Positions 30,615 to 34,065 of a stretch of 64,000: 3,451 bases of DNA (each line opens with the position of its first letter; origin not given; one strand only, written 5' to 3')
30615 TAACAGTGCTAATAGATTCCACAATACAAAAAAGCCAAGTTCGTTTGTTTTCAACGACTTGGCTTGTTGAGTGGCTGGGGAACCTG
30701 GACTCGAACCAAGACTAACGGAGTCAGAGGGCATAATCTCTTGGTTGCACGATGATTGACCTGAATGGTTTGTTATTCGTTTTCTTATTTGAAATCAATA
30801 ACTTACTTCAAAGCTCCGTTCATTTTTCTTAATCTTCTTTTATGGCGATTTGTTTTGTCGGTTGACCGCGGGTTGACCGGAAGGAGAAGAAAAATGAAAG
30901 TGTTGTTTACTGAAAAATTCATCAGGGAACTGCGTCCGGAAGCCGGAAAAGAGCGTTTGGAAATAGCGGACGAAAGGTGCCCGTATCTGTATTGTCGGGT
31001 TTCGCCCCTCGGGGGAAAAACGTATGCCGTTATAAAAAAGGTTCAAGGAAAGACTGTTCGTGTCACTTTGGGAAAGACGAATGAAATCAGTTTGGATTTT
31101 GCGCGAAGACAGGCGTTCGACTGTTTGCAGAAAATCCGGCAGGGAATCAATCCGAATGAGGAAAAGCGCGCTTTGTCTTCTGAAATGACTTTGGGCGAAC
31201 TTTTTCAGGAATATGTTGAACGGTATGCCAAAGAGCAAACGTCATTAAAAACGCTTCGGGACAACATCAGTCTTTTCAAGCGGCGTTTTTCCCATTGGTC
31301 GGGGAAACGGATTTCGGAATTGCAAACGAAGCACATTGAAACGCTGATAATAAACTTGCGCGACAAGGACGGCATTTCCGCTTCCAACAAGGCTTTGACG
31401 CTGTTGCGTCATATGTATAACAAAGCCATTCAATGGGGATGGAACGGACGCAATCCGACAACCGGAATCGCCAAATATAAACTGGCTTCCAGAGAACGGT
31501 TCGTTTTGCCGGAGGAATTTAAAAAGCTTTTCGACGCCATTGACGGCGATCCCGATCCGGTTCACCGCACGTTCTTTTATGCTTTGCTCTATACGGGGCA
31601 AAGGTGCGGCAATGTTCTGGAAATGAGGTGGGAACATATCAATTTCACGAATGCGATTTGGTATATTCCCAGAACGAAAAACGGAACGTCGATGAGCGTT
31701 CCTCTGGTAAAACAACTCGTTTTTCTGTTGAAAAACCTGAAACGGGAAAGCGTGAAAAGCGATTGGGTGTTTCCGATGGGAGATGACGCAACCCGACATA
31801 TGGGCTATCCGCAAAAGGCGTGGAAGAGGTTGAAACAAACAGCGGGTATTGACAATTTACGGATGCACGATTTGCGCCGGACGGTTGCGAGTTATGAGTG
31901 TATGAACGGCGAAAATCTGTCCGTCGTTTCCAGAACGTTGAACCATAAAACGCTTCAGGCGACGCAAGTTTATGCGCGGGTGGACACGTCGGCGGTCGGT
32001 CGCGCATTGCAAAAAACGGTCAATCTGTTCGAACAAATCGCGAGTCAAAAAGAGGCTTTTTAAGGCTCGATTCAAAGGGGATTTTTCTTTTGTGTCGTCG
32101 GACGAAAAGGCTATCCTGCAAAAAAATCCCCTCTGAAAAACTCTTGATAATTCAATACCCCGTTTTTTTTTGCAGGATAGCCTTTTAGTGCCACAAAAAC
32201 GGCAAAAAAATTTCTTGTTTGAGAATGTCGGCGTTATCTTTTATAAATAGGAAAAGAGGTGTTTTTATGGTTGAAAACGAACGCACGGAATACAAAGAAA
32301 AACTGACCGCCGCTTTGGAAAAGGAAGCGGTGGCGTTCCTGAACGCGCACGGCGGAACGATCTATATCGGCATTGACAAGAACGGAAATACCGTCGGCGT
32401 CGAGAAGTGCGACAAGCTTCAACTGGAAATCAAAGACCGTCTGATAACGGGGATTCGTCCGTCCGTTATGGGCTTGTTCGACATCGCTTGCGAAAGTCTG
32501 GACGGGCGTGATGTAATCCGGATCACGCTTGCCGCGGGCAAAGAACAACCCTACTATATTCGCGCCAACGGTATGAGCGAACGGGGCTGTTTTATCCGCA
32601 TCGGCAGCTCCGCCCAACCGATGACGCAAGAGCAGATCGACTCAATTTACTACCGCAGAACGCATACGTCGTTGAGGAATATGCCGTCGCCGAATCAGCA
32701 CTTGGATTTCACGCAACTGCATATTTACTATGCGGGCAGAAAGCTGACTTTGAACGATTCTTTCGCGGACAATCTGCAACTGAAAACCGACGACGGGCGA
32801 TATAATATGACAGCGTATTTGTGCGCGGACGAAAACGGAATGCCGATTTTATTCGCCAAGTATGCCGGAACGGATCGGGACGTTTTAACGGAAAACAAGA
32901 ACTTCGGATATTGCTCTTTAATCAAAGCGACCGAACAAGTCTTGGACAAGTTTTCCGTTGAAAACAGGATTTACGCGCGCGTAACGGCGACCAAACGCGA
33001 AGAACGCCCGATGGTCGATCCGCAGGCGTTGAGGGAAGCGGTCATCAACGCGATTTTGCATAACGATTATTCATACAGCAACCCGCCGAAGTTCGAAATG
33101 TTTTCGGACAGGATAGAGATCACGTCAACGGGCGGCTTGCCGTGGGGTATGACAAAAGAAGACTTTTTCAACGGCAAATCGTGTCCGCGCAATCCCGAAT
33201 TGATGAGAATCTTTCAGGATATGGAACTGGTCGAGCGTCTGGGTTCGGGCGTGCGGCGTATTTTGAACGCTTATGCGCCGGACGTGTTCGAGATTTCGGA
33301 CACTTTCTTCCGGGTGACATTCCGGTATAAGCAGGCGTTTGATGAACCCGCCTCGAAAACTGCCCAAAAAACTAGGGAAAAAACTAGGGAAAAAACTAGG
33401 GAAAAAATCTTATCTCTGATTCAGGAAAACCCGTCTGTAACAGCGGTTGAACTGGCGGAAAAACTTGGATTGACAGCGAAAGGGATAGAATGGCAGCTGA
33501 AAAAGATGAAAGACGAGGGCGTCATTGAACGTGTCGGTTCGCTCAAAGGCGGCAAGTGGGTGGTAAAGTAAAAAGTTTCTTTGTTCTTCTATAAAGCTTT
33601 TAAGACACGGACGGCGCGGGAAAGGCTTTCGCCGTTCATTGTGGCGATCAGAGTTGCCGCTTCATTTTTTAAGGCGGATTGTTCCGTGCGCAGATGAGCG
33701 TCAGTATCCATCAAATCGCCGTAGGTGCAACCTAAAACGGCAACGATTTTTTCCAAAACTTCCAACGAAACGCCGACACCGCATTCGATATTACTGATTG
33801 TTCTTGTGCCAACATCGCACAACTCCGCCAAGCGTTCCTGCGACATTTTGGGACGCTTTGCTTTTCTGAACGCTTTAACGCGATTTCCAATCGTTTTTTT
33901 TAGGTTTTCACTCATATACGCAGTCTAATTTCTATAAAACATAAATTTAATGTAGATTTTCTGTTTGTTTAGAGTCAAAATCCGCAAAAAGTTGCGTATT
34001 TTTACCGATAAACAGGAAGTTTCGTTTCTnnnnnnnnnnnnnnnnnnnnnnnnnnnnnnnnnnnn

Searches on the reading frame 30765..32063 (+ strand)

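Call 115: search_protein_families(library=pfam, proteins=[window:30765-32063:+], max_evalue=0.0001)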
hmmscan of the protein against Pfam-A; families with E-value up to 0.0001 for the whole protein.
window:30765-32063:+ (432 aa): 2 families
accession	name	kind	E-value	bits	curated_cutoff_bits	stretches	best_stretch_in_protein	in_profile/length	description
PF00589.27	Phage_integrase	-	4.3e-27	95.4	27.1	1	246-408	2-170/172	Phage integrase family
PF13356.12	Arm-DNA-bind_3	-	3.8e-12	46.6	27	1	48-136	1-82/83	Arm DNA-binding domain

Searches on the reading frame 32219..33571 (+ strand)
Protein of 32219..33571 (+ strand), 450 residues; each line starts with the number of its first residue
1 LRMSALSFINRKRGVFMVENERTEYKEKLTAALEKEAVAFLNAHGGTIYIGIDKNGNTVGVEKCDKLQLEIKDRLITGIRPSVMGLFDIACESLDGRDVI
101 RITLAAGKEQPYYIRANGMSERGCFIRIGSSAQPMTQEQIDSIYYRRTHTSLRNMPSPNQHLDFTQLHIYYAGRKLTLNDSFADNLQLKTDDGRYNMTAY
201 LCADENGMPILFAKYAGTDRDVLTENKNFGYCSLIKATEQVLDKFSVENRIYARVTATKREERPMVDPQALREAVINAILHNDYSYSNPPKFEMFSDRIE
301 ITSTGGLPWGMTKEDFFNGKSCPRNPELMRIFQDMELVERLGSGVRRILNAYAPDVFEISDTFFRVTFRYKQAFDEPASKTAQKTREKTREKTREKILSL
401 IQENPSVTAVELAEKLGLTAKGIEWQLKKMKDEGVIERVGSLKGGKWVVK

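Call 115: search_protein_families(library=pfam, proteins=[window:32219-33571:+], max_evalue=0.0001)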
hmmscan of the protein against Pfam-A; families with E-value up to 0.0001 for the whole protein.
window:32219-33571:+ (450 aa): 3 families
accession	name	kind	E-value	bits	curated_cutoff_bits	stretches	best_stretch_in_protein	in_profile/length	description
PF04326.19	SLFN_AlbA_2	-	3.4e-19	69.9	25.3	1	19-136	1-118/118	Schlafen, AlbA_2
PF13749.12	HATPase_c_4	-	8.4e-18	64.6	26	1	290-354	4-70/89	Putative ATP-dependent DNA helicase recG C-terminal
PF13412.12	HTH_24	-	2.4e-13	49.9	21.9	1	391-437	2-48/48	Winged helix-turn-helix DNA-binding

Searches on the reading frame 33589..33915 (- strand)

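Call 115: search_protein_families(library=pfam, proteins=[window:33589-33915:-], max_evalue=0.0001)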
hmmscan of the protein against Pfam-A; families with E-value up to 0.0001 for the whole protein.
window:33589-33915:- (108 aa): 3 families
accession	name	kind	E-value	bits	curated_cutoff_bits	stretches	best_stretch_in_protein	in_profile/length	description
PF01381.28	HTH_3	-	3.1e-09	37.2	23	1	14-67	2-54/55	Helix-turn-helix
PF13443.12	HTH_26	-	4.4e-08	33.7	22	1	23-72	10-61/63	Cro/C1-type HTH DNA-binding domain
PF13560.12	HTH_31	-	6.3e-06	26.9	27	1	9-69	2-61/64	Helix-turn-helix domain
